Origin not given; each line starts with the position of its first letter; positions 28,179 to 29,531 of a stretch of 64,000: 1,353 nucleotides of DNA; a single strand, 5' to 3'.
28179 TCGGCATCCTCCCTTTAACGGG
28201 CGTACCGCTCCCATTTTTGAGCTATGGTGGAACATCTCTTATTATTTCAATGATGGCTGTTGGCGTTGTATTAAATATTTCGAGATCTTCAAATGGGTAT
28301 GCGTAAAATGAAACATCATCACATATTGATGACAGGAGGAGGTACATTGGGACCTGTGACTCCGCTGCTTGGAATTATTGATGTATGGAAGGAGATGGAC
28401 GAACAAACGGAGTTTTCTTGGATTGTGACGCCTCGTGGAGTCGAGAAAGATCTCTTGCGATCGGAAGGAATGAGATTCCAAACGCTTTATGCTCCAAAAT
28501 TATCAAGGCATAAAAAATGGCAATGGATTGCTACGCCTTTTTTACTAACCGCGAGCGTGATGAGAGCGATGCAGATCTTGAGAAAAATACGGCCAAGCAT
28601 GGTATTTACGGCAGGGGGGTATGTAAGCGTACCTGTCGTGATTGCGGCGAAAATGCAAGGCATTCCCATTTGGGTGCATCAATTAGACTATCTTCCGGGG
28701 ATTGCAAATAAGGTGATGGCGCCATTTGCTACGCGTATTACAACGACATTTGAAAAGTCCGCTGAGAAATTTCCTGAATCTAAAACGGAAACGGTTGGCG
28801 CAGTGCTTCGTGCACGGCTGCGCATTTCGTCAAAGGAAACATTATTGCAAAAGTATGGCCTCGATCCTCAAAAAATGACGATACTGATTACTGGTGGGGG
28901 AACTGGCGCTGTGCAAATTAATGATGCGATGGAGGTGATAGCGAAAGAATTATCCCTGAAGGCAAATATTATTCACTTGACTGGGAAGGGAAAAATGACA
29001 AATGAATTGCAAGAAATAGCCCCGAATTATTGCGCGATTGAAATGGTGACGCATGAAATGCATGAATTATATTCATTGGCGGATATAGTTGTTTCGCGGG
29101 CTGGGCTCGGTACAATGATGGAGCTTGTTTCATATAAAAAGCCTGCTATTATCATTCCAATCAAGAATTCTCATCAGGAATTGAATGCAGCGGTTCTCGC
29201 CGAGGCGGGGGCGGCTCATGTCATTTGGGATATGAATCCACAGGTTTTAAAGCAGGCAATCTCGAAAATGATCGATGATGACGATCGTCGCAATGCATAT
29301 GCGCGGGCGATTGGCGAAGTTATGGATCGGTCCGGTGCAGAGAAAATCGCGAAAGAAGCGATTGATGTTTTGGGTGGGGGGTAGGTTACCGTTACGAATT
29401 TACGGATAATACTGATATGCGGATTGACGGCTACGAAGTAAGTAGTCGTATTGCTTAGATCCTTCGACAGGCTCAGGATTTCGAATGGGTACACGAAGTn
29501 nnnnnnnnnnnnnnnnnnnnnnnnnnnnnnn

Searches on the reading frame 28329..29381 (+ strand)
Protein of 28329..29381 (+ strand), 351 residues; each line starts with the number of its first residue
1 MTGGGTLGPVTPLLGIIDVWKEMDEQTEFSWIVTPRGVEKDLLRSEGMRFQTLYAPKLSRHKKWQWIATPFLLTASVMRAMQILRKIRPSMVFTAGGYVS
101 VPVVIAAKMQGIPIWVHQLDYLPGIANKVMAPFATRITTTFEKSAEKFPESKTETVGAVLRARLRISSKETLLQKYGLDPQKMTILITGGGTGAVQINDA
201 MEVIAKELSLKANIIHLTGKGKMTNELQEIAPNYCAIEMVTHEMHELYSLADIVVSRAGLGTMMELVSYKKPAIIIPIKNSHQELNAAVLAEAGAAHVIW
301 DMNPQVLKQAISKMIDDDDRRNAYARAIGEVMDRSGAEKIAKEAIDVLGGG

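Call 19: find_related_loci(query=window:28329-29381:+, collection=genome_contigs, flank=10000)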
Query window:28329-29381:+ (351 aa) in genome_contigs; peptide patterns used: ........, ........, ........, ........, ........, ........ (x = any residue, [..] = any of these).
71 stretches matched a pattern, but none encodes a relative of the query by tblastn (E <= 1e-3).
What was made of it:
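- Tried and rejected: MurG-based locus retrieval in GTDB representatives found nothing (call 19).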

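Call 21: find_homologous_proteins(query=window:28329-29381:+, max_evalue=1e-20)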
Query window:28329-29381:+ (351 aa): 1082 proteins with E <= 1e-20 among 7748 candidates; the best 120 are listed.
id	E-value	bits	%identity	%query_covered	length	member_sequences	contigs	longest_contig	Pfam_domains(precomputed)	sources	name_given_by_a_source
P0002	2.8e-228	775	100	100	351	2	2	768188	PF04101.23,PF02350.26,PF03033.27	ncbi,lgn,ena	-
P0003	4.8e-124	432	58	98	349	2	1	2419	PF04101.23,PF03033.27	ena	-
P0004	5.8e-109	382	51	99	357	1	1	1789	PF04101.23,PF03033.27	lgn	-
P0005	2.0e-108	381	52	98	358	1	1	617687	PF04101.23,PF03033.27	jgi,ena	jgi:UDP-N-acetylglucosamine--N-acetylmuramyl-(pentapeptide) pyrophosphoryl-undecaprenol N-acetylgluc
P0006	9.3e-108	379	50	99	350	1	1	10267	PF04101.23,PF03033.27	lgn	-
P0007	1.3e-107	378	51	98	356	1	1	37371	PF04101.23,PF03033.27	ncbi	ncbi:MAG: UDP-N-acetylglucosamine--N-acetylmuramyl-(pentapeptide) pyrophosphoryl-undecaprenol N-acet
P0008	5.7e-107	376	50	99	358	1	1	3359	PF04101.23,PF03033.27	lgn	-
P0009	5.8e-107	376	49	99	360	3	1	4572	PF13528.13,PF04101.23,PF03033.27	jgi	jgi:UDP-N-acetylglucosamine--N-acetylmuramyl-(pentapeptide) pyrophosphoryl-undecaprenol N-acetylgluc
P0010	2.0e-106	374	49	99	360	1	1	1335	PF04101.23,PF03033.27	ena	-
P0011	2.9e-106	374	48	99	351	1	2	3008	PF04101.23,PF13692.13,PF03033.27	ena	-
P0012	5.0e-106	373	51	100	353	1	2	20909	PF04101.23,PF03033.27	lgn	-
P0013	2.7e-105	370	50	99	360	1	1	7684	PF13528.13,PF04101.23,PF03033.27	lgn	-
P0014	6.9e-105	369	49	99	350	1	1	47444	PF04101.23,PF03033.27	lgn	-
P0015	1.9e-104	368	51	98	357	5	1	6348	PF04101.23,PF03033.27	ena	-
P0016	1.0e-103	365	47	99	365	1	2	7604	PF04101.23,PF03033.27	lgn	-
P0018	8.2e-103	362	50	99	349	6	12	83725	PF04101.23,PF03033.27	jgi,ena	-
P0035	1.1e-98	349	47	99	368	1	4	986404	PF04101.23,PF03033.27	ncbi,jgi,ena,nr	ncbi:UDP-N-acetylglucosamine--N-acetylmuramyl-(pentapeptide) pyrophosphoryl-undecaprenol N-acetylglu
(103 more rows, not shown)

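Call 22: find_encoding_contigs(protein=P0005, flank=7000, max_places=2)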
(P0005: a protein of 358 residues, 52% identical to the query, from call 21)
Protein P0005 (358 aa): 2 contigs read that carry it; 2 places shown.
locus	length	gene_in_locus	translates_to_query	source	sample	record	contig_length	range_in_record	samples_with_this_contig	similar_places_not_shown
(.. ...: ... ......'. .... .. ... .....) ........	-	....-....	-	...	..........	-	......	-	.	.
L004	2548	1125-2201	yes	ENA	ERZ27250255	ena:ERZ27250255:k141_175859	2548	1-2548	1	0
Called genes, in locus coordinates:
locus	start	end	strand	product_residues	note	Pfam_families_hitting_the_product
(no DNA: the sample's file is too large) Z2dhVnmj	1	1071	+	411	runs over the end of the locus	PF22694:CtpB_N-like, PF00595:PDZ, PF13180:PDZ_2, PF17820:PDZ_6, PF03572:Peptidase_S41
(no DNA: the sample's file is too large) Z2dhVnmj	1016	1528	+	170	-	PF00293:NUDIX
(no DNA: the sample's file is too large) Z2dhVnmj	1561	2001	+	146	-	PF01281:Ribosomal_L9_N, PF03948:Ribosomal_L9_C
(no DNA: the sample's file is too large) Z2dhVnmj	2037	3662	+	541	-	PF01656:CbiA (faint), PF06418:CTP_synth_N, PF00117:GATase, PF07722:Peptidase_C26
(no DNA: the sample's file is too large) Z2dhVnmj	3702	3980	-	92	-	PF01016:Ribosomal_L27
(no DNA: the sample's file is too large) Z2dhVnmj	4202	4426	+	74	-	PF01106:NifU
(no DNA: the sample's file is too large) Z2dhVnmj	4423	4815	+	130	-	-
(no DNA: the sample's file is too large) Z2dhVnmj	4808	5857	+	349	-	PF10555:MraY_sig1 (weak), PF00953:Glycos_transf_4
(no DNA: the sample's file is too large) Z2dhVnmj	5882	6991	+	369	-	PF01098:FTSW_RODA_SPOVE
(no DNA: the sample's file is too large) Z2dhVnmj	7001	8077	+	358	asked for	PF03033:Glyco_transf_28, PF04101:Glyco_tran_28_C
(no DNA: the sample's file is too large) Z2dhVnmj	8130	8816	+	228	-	PF00215:OMPdecase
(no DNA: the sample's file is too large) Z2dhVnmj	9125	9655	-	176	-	PF01931:NTPase_I-T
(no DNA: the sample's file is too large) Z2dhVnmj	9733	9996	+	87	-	PF18898:DUF5654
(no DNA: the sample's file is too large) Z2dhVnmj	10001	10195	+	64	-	-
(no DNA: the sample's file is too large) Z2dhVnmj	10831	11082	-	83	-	-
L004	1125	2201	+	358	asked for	PF03033:Glyco_transf_28, PF04101:Glyco_tran_28_C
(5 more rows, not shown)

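Call 23: find_encoding_contigs(protein=P0003, flank=7000, max_places=2)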
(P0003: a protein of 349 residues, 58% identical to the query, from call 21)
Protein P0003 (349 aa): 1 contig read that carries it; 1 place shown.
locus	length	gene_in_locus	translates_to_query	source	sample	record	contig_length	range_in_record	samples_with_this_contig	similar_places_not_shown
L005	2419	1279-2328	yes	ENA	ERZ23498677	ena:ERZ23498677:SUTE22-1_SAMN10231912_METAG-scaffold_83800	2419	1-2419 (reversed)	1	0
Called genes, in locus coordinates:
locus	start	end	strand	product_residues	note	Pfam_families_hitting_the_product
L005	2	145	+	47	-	?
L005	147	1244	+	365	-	PF01098:FTSW_RODA_SPOVE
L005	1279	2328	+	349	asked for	PF03033:Glyco_transf_28, PF04101:Glyco_tran_28_C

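Call 24: find_encoding_contigs(protein=P0007, flank=7000, max_places=2)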
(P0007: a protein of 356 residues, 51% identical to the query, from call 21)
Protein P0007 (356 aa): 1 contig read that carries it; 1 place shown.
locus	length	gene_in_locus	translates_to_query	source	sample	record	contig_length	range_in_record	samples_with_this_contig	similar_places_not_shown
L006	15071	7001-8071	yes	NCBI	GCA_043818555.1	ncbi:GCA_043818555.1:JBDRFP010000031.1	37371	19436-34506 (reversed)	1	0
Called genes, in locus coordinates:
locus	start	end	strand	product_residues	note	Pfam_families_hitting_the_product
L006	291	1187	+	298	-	-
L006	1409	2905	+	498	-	-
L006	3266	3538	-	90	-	PF01016:Ribosomal_L27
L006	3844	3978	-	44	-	PF01541:GIY-YIG (weak)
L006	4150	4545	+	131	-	-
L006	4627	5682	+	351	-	PF00953:Glycos_transf_4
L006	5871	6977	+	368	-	PF01098:FTSW_RODA_SPOVE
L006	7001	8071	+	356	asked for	PF03033:Glyco_transf_28, PF04101:Glyco_tran_28_C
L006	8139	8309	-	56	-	-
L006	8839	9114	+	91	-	PF04221:RelB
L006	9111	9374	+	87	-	PF15738:YafQ_toxin (weak)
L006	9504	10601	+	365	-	PF13439:Glyco_transf_4, PF13579:Glyco_trans_4_4, PF20706:GT4-conflict (weak), PF00534:Glycos_transf_1, PF13692:Glyco_trans_1_4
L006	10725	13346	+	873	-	PF00690:Cation_ATPase_N, PF00122:E1-E2_ATPase, PF00702:Hydrolase, PF13246:Cation_ATPase, PF08282:Hydrolase_3, PF00689:Cation_ATPase_C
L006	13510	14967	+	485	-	PF21799:MurD-like_N (weak), PF08245:Mur_ligase_M, PF02875:Mur_ligase_C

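Call 44: find_encoding_contigs(protein=P0012, flank=8000, max_places=1)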
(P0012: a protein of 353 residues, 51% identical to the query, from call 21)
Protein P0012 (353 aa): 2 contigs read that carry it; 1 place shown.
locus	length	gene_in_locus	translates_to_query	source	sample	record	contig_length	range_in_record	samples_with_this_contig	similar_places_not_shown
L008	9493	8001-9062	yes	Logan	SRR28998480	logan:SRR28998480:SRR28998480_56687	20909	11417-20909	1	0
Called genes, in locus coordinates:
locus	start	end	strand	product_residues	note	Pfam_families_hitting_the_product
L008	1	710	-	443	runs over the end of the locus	PF08308:PEGA, PF26550:Tricorn_2nd (faint), PF23381:Beta-prop_IFT122_1st (faint)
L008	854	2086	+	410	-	PF22694:CtpB_N-like (weak), PF00595:PDZ, PF13180:PDZ_2, PF17820:PDZ_6, PF03572:Peptidase_S41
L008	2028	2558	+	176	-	PF00293:NUDIX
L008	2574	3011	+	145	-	PF01281:Ribosomal_L9_N, PF03948:Ribosomal_L9_C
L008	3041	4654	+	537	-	PF06418:CTP_synth_N, PF00117:GATase, PF07722:Peptidase_C26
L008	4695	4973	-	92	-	PF01016:Ribosomal_L27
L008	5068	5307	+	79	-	PF01106:NifU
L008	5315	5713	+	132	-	-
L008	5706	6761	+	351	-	PF00953:Glycos_transf_4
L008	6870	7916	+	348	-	PF01098:FTSW_RODA_SPOVE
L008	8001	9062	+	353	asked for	PF03033:Glyco_transf_28, PF04101:Glyco_tran_28_C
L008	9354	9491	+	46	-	?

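Call 45: find_encoding_contigs(protein=P0014, flank=8000, max_places=1)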
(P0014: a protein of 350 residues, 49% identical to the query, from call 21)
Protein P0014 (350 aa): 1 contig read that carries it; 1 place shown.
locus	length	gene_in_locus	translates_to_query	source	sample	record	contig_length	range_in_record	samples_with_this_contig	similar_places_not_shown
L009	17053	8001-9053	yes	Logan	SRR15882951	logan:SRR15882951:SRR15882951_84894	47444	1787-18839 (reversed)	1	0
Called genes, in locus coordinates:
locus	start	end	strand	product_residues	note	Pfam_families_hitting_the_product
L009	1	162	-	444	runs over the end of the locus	PF08308:PEGA, PF25174:Beta-prop_THOC3 (faint), PF26550:Tricorn_2nd (faint)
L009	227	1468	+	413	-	PF22694:CtpB_N-like, PF00595:PDZ, PF13180:PDZ_2, PF17820:PDZ_6, PF03572:Peptidase_S41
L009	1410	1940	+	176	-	PF00293:NUDIX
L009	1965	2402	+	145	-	PF01281:Ribosomal_L9_N, PF03948:Ribosomal_L9_C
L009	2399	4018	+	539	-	PF01656:CbiA (weak), PF06418:CTP_synth_N, PF07722:Peptidase_C26 (faint), PF00117:GATase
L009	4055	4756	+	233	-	-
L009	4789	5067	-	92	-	PF01016:Ribosomal_L27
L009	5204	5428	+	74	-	PF01106:NifU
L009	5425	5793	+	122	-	-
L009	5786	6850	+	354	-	PF00953:Glycos_transf_4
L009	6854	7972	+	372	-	PF01098:FTSW_RODA_SPOVE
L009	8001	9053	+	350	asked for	PF03033:Glyco_transf_28, PF04101:Glyco_tran_28_C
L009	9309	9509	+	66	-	-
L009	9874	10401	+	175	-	-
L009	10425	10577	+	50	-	-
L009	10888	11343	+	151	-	-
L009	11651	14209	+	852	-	PF00690:Cation_ATPase_N, PF00122:E1-E2_ATPase, PF00702:Hydrolase, PF13246:Cation_ATPase, PF08282:Hydrolase_3 (weak), PF00689:Cation_ATPase_C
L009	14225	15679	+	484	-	PF21799:MurD-like_N (faint), PF08245:Mur_ligase_M, PF02875:Mur_ligase_C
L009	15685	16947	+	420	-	PF08245:Mur_ligase_M, PF02875:Mur_ligase_C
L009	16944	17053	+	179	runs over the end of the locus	PF03703:bPH_2 (weak)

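Call 46: find_encoding_contigs(protein=P0018, flank=8000, max_places=1)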
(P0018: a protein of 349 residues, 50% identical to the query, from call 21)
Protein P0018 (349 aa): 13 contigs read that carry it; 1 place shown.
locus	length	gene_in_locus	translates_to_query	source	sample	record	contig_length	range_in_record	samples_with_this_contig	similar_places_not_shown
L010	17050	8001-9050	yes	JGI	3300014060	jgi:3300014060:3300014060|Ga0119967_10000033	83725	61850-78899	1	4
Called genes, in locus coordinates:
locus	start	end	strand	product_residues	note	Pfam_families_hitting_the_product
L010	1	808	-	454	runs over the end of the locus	PF08308:PEGA, PF26550:Tricorn_2nd (faint)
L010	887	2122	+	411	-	PF22694:CtpB_N-like, PF00595:PDZ, PF13180:PDZ_2, PF17820:PDZ_6, PF03572:Peptidase_S41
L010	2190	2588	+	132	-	PF00293:NUDIX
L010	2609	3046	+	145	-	PF01281:Ribosomal_L9_N, PF03948:Ribosomal_L9_C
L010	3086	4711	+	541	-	PF01656:CbiA (weak), PF06418:CTP_synth_N, PF00117:GATase, PF07722:Peptidase_C26 (weak)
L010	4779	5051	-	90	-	PF01016:Ribosomal_L27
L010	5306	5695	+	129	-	-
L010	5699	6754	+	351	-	PF10555:MraY_sig1 (weak), PF00953:Glycos_transf_4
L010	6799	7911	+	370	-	PF01098:FTSW_RODA_SPOVE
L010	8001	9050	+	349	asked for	PF03033:Glyco_transf_28, PF04101:Glyco_tran_28_C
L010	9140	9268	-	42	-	-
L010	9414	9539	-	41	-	-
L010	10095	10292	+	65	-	-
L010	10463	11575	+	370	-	PF13439:Glyco_transf_4, PF13579:Glyco_trans_4_4, PF00534:Glycos_transf_1, PF13692:Glyco_trans_1_4, PF20706:GT4-conflict (weak)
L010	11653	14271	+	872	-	PF00690:Cation_ATPase_N, PF00122:E1-E2_ATPase, PF00702:Hydrolase, PF13246:Cation_ATPase, PF08282:Hydrolase_3, PF00689:Cation_ATPase_C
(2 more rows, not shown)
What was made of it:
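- Tried and rejected: I reached relatives through protein hits instead (calls 21-24, 44-46).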

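Call 55: search_protein_families(library=pfam, proteins=[L009:9786-10223:-, L009:10401-10829:-, L009:10933-11367:-, L009:9610-9816:-], max_evalue=0.1)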
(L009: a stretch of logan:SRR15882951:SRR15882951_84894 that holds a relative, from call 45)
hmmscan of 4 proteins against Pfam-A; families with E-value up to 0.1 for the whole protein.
L009:9786-10223:- (146 aa): 1 family
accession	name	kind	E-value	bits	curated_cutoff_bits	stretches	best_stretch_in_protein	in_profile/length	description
PF03177.20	Nucleoporin_C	-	0.079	12.1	25.9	1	71-132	442-508/672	Non-repetitive/WGA-negative nucleoporin C-terminal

L009:10401-10829:- (143 aa): 1 family
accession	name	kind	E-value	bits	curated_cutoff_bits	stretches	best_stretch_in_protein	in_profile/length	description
PF24889.1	CCTL2_WNK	-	0.091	13.1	27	0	60-88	26-54/75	WNK CCTL2 domain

L009:10933-11367:- (145 aa): 0 families

L009:9610-9816:- (69 aa): 1 family
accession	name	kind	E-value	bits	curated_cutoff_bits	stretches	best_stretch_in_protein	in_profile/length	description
PF24352.1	DUF7512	-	0.048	13.7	27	1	22-44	7-29/46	Family of unknown function (DUF7512)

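Call 61: list_cluster_members(proteins=[P0002, P0007, P0035])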
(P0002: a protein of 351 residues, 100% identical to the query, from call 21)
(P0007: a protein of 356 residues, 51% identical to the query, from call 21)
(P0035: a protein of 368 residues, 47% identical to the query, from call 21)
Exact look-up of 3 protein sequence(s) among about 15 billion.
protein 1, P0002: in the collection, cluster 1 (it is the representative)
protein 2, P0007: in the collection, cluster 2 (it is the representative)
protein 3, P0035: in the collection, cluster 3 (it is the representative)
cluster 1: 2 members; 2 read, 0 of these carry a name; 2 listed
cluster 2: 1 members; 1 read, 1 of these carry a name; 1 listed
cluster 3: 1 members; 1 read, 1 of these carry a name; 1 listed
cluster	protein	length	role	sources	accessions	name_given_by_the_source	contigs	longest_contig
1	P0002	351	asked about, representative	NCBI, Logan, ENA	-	-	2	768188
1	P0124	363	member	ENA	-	-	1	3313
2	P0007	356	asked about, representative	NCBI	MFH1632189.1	MAG: UDP-N-acetylglucosamine--N-acetylmuramyl-(pentapeptide) pyrophosphoryl-undecaprenol ...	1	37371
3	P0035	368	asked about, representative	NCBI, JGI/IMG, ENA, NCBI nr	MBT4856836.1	UDP-N-acetylglucosamine--N-acetylmuramyl-(pentapeptide) pyrophosphoryl-undecaprenol ...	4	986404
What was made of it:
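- Tried and rejected: I could not establish the taxonomy of the organism (call 61).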
